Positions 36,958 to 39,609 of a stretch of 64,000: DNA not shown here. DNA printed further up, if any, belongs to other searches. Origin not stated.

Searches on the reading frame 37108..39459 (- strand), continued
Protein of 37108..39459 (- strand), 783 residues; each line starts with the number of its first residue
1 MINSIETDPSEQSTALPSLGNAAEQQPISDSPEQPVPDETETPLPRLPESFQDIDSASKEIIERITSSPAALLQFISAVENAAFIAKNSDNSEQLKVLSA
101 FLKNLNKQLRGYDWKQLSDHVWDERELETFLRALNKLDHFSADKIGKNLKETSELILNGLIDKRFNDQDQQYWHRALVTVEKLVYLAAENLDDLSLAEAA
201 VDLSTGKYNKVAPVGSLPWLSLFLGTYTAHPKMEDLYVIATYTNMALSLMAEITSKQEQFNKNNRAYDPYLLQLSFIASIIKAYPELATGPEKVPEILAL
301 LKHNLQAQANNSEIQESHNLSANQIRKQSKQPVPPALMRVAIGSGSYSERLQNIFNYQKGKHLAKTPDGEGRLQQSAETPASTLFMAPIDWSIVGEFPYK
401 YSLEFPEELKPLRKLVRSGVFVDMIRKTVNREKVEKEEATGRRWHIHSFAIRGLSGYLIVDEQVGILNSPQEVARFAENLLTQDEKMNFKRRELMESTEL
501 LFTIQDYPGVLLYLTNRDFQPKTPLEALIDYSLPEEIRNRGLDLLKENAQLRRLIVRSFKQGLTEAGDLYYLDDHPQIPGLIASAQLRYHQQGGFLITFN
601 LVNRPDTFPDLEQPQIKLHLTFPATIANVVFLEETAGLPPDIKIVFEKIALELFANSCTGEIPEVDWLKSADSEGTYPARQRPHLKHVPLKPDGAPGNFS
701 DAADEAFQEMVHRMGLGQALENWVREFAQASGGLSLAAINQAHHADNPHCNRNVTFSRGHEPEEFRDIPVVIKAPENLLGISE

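Call 51: list_cluster_members(proteins=[P0001, P0003, P0002, P0004, P0013, P0008])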
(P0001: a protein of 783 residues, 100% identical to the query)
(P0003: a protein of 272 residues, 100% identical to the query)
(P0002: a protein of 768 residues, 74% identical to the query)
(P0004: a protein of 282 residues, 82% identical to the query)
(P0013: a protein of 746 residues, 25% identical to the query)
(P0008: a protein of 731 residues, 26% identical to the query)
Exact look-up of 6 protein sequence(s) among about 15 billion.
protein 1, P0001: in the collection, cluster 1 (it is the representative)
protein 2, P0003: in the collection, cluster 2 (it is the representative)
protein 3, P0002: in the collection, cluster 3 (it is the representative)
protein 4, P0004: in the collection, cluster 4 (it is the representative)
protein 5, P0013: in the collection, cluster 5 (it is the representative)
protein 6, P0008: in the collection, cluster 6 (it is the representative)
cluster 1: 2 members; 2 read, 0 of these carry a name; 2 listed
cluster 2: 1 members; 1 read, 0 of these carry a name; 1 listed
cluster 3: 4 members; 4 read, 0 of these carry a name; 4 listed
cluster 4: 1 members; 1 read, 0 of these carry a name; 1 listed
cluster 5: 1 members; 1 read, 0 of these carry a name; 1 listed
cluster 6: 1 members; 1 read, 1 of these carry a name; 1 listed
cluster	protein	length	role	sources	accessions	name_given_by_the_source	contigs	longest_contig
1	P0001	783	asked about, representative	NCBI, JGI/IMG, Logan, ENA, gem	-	-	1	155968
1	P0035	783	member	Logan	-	-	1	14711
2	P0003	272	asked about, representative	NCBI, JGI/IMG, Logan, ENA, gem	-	-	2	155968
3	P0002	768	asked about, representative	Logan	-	-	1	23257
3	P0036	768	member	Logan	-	-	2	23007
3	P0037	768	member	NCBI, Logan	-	-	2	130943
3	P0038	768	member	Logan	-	-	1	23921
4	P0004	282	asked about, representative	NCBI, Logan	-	-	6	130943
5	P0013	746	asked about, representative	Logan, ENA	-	-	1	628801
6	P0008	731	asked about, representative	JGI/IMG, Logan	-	hypothetical protein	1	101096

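Call 52: find_encoding_contigs(protein=P0001, flank=1000, max_places=3)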
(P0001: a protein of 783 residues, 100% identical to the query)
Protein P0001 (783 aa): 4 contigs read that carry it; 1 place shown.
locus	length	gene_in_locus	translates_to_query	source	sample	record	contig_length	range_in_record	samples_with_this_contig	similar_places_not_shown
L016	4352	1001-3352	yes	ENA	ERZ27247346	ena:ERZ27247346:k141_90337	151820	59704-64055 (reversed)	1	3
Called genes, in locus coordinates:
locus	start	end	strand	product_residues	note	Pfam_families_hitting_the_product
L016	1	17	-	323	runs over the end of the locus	PF01370:Epimerase, PF04321:RmlD_sub_bind, PF16363:GDP_Man_Dehyd, PF07993:NAD_binding_4 (weak)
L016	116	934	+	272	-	-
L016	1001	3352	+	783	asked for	-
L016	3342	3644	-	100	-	-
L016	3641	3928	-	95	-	-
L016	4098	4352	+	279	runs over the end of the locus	PF01066:CDP-OH_P_transf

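Call 58: search_protein_families(library=padloc, alignment_id=A3, max_evalue=0.1)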
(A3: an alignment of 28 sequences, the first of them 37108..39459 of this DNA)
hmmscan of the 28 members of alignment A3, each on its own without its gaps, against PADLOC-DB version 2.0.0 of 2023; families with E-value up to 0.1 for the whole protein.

A. member 1, window:37108-39459:- (783 aa): 3 families
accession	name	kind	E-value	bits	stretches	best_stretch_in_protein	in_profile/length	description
PDLC04395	PDC-M07B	-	0.00084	17.4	1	47-134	18-104/161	-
PDLC00615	ZorC1|ZorC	-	0.0024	14.7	1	49-192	24-163/426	EH signature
PDLC04394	PDC-M07B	-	0.012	14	1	48-135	19-106/154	-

B. families by the number of members that match (of 28 scanned): 3 families
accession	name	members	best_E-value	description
PDLC04395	PDC-M07B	2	0.00084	-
PDLC04394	PDC-M07B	2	0.012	-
PDLC00615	ZorC1|ZorC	1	0.0024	EH signature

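Call 59: search_protein_families(library=phrogs, proteins=[window:37108-39459:-], max_evalue=0.1)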
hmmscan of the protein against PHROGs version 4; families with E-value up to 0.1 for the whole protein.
window:37108-39459:- (783 aa): 0 families

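Call 60: predict_structure(alignment_id=A3)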
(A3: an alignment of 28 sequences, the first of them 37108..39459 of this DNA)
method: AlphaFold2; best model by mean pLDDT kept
length: 783 residues; sequences in the alignment: 28
mean_pLDDT: 82.7   pTM: 0.63
mean pLDDT of the five models: 82.7, 82.2, 81.2, 80.5, 80.1
residues with pLDDT >= 90: 385; 70-90: 259; 50-70: 54; < 50: 85
segments of 3 or more residues with pLDDT < 50: 1-41, 364-388, 669-677, 727-733
pLDDT, mean of each block of 10 residues (from residue 1): 33 38 40 41 79 94 89 93 94 96 97 92 93 94 94 97 89 94 94 91 93 92 95 95 92 88 89 95 91 93 95 89 93 93 94 84 47 40 48 75 80 71 79 90 93 90 87 91 72 60 80 82 92 88 90 85 91 91 95 92 90 92 85 90 94 90 62 50 88 87 87 72 49 66 86 89 86 88 51
secondary structure, 60 per line:
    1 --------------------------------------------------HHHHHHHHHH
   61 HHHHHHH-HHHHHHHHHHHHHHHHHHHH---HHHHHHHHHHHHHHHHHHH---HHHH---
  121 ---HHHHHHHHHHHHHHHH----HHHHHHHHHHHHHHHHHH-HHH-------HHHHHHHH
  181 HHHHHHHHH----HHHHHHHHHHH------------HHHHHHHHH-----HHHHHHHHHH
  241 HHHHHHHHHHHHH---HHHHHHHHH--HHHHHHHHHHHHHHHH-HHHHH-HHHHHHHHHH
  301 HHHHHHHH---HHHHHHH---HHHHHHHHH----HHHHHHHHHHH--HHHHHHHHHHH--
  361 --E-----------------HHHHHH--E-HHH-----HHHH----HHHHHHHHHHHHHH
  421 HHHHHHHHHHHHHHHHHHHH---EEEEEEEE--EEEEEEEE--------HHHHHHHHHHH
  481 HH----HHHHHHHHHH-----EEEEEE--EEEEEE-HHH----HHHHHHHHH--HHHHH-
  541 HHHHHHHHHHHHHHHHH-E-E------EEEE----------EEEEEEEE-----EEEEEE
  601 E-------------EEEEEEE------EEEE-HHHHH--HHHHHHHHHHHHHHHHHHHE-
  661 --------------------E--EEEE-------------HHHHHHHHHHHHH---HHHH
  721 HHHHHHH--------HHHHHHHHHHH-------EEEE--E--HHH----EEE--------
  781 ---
elements in order (helices of 4 or more, strands of 3 or more residues): H51-67 H69-88 H92-110 H114-117 H124-139 H144-161 H173-189 H194-204 H217-225 H231-253 H257-265 H268-283 H285-289 H291-308 H312-318 H322-330 H335-345 H348-358 H381-386 H399-402 H407-440 E444-451 E454-461 H470-482 H487-496 E502-507 E510-515 H524-532 H535-539 H541-557 E568-571 E582-589 E595-601 E615-621 E628-631 H633-637 H640-658 E684-687 H701-713 H717-727 H736-746 E754-757 E770-772

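Call 64: find_encoding_contigs(protein=P0014, flank=5000, max_places=2)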
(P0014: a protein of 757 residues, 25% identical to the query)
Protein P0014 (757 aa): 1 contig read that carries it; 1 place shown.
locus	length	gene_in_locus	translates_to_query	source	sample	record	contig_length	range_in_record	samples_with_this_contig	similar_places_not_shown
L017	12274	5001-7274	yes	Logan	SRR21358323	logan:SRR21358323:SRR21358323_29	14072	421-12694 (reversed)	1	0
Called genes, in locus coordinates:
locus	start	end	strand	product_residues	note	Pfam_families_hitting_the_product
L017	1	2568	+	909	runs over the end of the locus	PF03483:B3_4, PF03485:Arg_tRNA_synt_N, PF00750:tRNA-synt_1d, PF05746:DALR_1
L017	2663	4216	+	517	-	PF00376:MerR (weak), PF01381:HTH_3 (faint), PF02954:HTH_8 (faint), PF07453:NUMOD1 (faint), PF08220:HTH_DeoR (faint), PF13411:MerR_1 (weak), PF00376:MerR, PF13411:MerR_1 (weak), +5 more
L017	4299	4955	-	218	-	PF00565:SNase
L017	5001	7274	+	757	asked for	-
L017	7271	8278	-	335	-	-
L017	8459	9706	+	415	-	-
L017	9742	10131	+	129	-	-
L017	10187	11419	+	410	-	PF07228:SpoIIE (faint), PF13672:PP2C_2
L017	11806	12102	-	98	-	-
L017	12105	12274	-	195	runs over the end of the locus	?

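Call 65: find_encoding_contigs(protein=P0024, flank=5000, max_places=2)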
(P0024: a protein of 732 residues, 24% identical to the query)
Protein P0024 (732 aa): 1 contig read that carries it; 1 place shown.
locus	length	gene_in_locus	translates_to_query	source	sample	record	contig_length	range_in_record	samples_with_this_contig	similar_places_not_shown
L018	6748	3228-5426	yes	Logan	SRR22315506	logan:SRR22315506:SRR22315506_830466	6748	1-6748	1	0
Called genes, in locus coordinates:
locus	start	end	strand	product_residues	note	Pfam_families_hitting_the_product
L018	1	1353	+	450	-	?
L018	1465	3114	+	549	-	PF00376:MerR, PF01381:HTH_3 (faint), PF01527:HTH_Tnp_1 (faint), PF12728:HTH_17 (weak), PF13411:MerR_1, PF12728:HTH_17, PF00376:MerR (weak), PF13411:MerR_1 (weak), +5 more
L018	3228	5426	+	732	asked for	-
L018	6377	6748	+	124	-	?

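Call 66: find_encoding_contigs(protein=P0012, flank=5000, max_places=2)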
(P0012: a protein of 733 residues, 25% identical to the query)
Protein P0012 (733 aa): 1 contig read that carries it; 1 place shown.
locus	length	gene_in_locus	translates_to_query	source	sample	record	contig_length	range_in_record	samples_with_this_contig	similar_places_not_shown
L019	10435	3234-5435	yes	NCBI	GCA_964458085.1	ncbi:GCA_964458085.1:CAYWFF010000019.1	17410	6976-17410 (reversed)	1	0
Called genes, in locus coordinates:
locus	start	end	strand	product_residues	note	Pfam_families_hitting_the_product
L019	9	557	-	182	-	PF00293:NUDIX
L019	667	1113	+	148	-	PF03713:DUF305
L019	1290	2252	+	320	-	PF01931:NTPase_I-T, PF00293:NUDIX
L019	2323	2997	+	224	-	-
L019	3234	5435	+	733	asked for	-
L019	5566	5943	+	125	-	PF00903:Glyoxalase, PF12681:Glyoxalase_2 (weak), PF22677:Ble-like_N (faint)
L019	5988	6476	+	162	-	-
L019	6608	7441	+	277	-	-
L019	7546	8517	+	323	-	PF01207:Dus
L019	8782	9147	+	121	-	PF00072:Response_reg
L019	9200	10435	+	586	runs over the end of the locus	PF00916:Sulfate_transp, PF01740:STAS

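Call 90: search_protein_families(library=pfam, proteins=[P0034, P0033, P0017, P0032, L019:2323-2997:+, L019:6608-7441:+, L014:8476-9693:+, L017:8459-9706:+, L012:8432-9520:-, L017:7271-8278:-], max_evalue=0.01)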
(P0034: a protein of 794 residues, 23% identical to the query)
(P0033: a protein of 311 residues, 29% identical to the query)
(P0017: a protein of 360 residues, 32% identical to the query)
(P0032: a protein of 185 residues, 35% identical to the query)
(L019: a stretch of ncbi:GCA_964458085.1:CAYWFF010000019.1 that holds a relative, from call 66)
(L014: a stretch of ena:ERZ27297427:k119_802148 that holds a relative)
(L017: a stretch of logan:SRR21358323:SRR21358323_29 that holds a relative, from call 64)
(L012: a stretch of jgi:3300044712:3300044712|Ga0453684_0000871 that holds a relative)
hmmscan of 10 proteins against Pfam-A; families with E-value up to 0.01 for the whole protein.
P0034 (794 aa): 0 families

P0033 (311 aa): 0 families

P0017 (360 aa): 0 families

P0032 (185 aa): 0 families

L019:2323-2997:+ (224 aa): 0 families

L019:6608-7441:+ (277 aa): 0 families

L014:8476-9693:+ (405 aa): 0 families

L017:8459-9706:+ (415 aa): 0 families

L012:8432-9520:- (362 aa): 2 families
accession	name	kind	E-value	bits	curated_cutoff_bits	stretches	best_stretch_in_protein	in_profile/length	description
PF13583.11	Reprolysin_4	-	0.0019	18.3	22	1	127-202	84-166/203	Metallo-peptidase family M12B Reprolysin-like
PF13688.12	Reprolysin_5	-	0.0033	18.1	27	1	135-207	103-173/196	Metallo-peptidase family M12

L017:7271-8278:- (335 aa): 0 families

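Call 93: fold_search(model_id=the predicted structure, library=pdb)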
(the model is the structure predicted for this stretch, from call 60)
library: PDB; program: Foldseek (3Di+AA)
matches with E <= 10: 742; with E <= 0.001: 0
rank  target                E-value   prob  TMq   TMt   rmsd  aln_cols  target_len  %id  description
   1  8vjk_A                4.9e-02  0.16  0.09  0.03  24.2       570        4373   12  Structure of mouse RyR1 (high-Ca2+/CFF/ATP dataset) (released 2024-01-17)
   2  9mg8_A                5.3e-02  0.25  0.09  0.14  19.4       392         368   14  Crystal Structure of b-iTHR-110 (released 2025-12-17)
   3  5cwn                  5.8e-02  0.72  0.11  0.28  12.5       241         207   16  Crystal structure of de novo designed helical repeat protein DHR71 (released 2015-12-16)
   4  7uwi_A                7.2e-02  0.30  0.10  0.13  15.6       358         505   12  Structure of beta-catenin in complex with FP01567, a Helicon Polypeptide (released 2022-12-28)
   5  4rv1_F                7.2e-02  0.14  0.08  0.12  20.7       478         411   12  Crystal Structure of Engineered Protein. Northeast Structural Genomics Consortium (NESG) Target OR497. (released 2014-12-10)
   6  3vyc                  8.9e-02  0.38  0.12  0.11  17.7       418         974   15  Crystal structure of unliganded Saccharomyces cerevisiae CRM1 (Xpo1p) (released 2012-11-28)
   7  8f6q_A                1.3e-01  0.69  0.12  0.32  11.9       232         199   14  CryoEM structure of designed modular protein oligomer C8-71 (released 2023-11-29)
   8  8fzk_A                1.4e-01  0.16  0.10  0.14  17.2       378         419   13  Dimeric human importin alpha subunit (released 2023-02-08)
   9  9im6_A                1.4e-01  0.14  0.11  0.09  25.3       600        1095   11  Structure of influenza A virus RNA polymerase PB1 and nuclear import host factor RanBP5 complex (released 2024-11-27)
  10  3w3u                  1.4e-01  0.13  0.11  0.09  23.0       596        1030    8  Crystal structure of Kap121p mutant R349A/Q350A/D353A/E396A/N430K/D438A/N477A (released 2013-04-10)
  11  8gai_C                1.5e-01  0.18  0.10  0.13  17.9       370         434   14  Cavia porcellus (guinea pig) importin-alpha 1 in complex with Bimax2 peptide (released 2023-04-05)
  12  9oma_B                1.5e-01  0.08  0.08  0.08  34.2       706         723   11  Cryo-EM structure of PCMTD1-ELOBC-CUL5-RBX2 (CRL5-PCMTD1) (released 2025-06-04)
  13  4ev8                  1.6e-01  0.30  0.11  0.15  17.2       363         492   13  Crystal structure of mouse catenin beta-59 in 2.4M urea. (released 2013-05-01)
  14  5onb_C                1.7e-01  0.25  0.10  0.21  15.7       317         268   12  Drosophila Bag-of-marbles CBM peptide bound to human CAF40 (released 2017-12-27)
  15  5h7c_A                1.7e-01  0.12  0.07  0.11  20.9       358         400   14  Crystal structure of a repeat protein with two Protein A-DHR14 repeat modules (released 2017-06-28)
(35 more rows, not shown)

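Call 97: search_dna_similar(query=window:37108-39459:-, collection=phages, mode=protein, max_evalue=0.01, max_rows=10)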
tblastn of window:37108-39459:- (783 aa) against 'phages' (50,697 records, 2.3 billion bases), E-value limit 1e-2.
No match.

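Call 98: search_dna_similar(query=window:37108-39459:-, collection=plasmids, mode=protein, max_evalue=0.01, max_rows=10)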
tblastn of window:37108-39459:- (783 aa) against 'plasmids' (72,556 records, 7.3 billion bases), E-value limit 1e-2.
No match.

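Call 105: find_encoding_contigs(protein=P0025, flank=5000, max_places=2)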
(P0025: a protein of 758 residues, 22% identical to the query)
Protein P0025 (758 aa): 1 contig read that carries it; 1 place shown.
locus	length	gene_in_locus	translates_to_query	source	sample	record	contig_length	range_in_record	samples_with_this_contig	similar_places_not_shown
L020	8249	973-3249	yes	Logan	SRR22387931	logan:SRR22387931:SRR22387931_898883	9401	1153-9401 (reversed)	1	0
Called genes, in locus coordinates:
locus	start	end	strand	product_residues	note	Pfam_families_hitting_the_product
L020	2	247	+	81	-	?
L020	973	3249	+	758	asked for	-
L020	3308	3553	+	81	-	PF04014:MazE_antitoxin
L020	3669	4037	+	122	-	PF02661:Fic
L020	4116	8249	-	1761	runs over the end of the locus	?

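Call 107: search_protein_families(library=pfam, proteins=[L011:2-385:+, L010:3-122:+, L020:2-247:+, L010:2399-2887:+, L009:1-339:+], max_evalue=0.01)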
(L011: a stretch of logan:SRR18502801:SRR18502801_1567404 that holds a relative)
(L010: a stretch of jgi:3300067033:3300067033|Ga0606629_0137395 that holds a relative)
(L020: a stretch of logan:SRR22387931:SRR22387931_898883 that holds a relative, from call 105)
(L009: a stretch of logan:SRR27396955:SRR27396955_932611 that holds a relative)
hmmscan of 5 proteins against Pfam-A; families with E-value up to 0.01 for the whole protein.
L011:2-385:+ (127 aa): 0 families

L010:3-122:+ (39 aa): 0 families

L020:2-247:+ (81 aa): 1 family
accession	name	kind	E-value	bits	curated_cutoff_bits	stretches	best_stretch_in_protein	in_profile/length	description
PF24113.1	DUF7387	-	8.9e-06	26.4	27.9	1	44-81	16-53/85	Family of unknown function (DUF7387)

L010:2399-2887:+ (163 aa): 0 families

L009:1-339:+ (112 aa): 5 families
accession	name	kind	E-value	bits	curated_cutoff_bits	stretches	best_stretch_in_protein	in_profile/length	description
PF13508.13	Acetyltransf_7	-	3.8e-14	53.2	27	1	13-92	4-84/84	Acetyltransferase (GNAT) domain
PF00583.31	Acetyltransf_1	-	1.5e-13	51.5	20.7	1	10-90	32-116/116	Acetyltransferase (GNAT) family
PF13673.13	Acetyltransf_10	-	4.5e-09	36.8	23.6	1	9-94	28-111/128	Acetyltransferase (GNAT) domain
PF08445.16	FR47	-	1.8e-05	25.1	22.1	1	36-93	22-80/86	FR47-like protein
PF14542.12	Acetyltransf_CG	-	0.00066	20.2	30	1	36-69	25-58/80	GCN5-related N-acetyl-transferase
